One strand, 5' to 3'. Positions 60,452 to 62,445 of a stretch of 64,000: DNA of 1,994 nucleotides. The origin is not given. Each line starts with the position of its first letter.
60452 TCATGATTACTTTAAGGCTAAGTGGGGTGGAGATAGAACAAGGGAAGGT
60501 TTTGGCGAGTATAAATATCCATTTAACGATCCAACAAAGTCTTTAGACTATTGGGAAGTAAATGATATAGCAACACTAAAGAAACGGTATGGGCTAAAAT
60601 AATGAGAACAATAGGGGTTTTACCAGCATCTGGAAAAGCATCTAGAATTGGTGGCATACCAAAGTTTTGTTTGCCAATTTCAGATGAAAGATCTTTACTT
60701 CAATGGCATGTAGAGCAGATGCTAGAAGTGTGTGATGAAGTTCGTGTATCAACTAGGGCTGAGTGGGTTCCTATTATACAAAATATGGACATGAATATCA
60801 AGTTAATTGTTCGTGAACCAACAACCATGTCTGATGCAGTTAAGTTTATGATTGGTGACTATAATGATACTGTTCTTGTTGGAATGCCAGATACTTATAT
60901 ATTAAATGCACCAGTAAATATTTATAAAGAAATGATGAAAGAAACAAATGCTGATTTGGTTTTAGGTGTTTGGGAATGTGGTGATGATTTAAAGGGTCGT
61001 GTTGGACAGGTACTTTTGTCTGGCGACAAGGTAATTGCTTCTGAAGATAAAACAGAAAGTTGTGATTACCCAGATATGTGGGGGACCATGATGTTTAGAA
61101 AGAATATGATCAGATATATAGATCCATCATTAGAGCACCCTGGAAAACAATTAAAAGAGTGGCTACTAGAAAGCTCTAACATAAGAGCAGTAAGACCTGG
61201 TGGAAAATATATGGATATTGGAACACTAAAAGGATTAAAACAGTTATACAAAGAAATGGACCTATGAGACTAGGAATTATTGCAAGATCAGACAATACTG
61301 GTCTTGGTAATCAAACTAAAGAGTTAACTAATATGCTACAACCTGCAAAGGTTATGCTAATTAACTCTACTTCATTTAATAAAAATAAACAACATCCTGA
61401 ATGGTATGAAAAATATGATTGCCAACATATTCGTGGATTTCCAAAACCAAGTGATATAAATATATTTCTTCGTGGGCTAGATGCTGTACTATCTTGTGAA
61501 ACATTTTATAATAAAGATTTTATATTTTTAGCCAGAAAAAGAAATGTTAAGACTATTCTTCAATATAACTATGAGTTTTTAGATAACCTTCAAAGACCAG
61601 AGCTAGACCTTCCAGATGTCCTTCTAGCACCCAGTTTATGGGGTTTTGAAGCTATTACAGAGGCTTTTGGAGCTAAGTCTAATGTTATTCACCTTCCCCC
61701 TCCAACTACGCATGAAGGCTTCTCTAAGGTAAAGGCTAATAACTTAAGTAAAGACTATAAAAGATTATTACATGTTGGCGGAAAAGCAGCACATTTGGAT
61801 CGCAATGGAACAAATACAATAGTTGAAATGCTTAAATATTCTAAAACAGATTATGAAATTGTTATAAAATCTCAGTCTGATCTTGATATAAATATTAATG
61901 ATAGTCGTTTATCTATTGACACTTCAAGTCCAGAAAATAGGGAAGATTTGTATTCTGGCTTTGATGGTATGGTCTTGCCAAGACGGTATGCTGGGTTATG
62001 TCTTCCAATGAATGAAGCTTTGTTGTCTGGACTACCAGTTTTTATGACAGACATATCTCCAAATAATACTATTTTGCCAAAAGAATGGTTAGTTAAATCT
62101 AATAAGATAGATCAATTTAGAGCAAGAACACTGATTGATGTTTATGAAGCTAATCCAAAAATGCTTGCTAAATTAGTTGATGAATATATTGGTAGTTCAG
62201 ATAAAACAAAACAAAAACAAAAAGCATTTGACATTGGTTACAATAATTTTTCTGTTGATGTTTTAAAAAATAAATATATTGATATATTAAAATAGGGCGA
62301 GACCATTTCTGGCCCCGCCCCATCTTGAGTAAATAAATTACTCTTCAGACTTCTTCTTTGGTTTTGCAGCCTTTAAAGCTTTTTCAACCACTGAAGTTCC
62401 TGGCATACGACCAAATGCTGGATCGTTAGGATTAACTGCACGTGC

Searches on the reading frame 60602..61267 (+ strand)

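Call 68: search_protein_families(library=pfam, max_evalue=0.01, proteins=[window:60602-61267:+])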
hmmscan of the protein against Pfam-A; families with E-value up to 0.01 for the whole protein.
window:60602-61267:+ (221 aa): 1 family
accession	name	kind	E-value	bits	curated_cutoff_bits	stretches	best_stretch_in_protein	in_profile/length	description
PF12804.13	NTP_transf_3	-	8e-07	29.8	27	1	6-62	2-58/160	MobA-like NTP transferase domain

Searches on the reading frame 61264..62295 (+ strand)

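Call 68: search_protein_families(library=pfam, max_evalue=0.01, proteins=[window:61264-62295:+])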
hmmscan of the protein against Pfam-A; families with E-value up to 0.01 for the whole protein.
window:61264-62295:+ (343 aa): 2 families
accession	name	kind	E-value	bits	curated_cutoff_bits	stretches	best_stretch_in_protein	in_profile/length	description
PF13692.12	Glyco_trans_1_4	-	0.00017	22.3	27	1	225-286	69-133/142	Glycosyl transferases group 1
PF00534.26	Glycos_transf_1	-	0.00032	20.7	26.4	1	220-287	80-150/172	Glycosyl transferases group 1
